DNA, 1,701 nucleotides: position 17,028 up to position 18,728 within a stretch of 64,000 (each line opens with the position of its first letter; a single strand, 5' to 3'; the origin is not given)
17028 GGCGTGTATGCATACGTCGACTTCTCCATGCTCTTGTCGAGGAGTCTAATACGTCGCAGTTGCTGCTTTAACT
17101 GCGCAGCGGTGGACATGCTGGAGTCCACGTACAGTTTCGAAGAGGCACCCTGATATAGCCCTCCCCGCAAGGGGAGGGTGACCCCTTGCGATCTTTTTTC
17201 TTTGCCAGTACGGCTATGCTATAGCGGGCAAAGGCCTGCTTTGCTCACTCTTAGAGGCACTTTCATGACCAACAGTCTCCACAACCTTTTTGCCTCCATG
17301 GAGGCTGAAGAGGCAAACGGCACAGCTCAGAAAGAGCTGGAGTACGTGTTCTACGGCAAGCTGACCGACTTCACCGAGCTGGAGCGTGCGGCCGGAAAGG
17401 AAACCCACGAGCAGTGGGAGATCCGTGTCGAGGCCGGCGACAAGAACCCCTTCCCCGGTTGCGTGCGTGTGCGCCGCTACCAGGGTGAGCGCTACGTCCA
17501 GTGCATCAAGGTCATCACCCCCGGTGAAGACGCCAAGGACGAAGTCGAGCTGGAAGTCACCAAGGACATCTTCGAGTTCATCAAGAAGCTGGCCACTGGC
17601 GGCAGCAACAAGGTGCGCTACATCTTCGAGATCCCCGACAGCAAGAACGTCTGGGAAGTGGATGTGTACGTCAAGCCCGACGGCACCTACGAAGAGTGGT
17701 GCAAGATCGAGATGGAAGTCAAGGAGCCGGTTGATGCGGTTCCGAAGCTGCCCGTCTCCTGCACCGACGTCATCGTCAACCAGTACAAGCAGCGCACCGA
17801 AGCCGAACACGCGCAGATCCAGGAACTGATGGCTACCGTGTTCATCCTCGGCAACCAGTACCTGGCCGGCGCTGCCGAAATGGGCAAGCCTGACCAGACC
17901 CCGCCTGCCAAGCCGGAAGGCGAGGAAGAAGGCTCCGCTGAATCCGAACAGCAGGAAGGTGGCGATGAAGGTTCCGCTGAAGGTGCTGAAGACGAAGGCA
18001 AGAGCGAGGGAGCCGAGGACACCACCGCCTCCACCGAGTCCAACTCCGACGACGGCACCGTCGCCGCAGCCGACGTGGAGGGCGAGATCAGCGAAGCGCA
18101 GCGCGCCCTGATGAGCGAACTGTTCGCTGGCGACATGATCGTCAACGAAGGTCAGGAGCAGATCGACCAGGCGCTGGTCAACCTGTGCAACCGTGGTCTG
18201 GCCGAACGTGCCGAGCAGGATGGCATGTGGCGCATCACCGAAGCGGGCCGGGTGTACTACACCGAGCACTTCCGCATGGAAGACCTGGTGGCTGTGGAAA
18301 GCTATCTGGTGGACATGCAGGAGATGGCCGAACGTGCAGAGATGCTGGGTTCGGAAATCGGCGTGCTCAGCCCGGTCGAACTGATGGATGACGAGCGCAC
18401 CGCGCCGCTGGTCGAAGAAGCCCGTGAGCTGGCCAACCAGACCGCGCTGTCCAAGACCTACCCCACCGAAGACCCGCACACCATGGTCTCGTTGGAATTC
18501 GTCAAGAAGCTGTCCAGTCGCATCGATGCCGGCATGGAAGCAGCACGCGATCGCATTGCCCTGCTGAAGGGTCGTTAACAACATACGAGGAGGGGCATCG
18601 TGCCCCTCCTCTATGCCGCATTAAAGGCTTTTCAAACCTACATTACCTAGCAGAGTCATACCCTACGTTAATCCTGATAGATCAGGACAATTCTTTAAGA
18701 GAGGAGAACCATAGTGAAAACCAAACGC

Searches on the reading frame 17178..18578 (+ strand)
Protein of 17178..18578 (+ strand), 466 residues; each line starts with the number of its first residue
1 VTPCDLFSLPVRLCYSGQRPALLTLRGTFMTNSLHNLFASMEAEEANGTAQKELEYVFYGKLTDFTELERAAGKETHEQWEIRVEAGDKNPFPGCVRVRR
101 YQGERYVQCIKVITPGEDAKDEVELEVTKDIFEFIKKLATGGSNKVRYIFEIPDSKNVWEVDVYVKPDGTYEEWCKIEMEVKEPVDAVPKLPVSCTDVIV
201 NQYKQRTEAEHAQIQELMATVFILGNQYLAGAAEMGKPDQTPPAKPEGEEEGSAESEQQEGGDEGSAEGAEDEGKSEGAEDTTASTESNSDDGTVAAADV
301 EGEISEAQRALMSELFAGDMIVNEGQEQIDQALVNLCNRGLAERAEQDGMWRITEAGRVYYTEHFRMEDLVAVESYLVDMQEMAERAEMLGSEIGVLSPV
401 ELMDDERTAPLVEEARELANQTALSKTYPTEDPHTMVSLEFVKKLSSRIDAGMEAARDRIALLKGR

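Call 34: search_protein_families(library=phrogs, proteins=[window:17178-18578:+], max_evalue=0.01)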
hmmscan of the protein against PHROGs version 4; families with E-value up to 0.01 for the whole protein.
window:17178-18578:+ (466 aa): 2 families
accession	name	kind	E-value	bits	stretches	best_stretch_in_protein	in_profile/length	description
phrog_14791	-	unknown function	1.4e-35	124.3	1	29-290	15-284/315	-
phrog_2440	-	transcription regulation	8.6e-07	29.9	1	323-378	56-112/126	transcriptional regulator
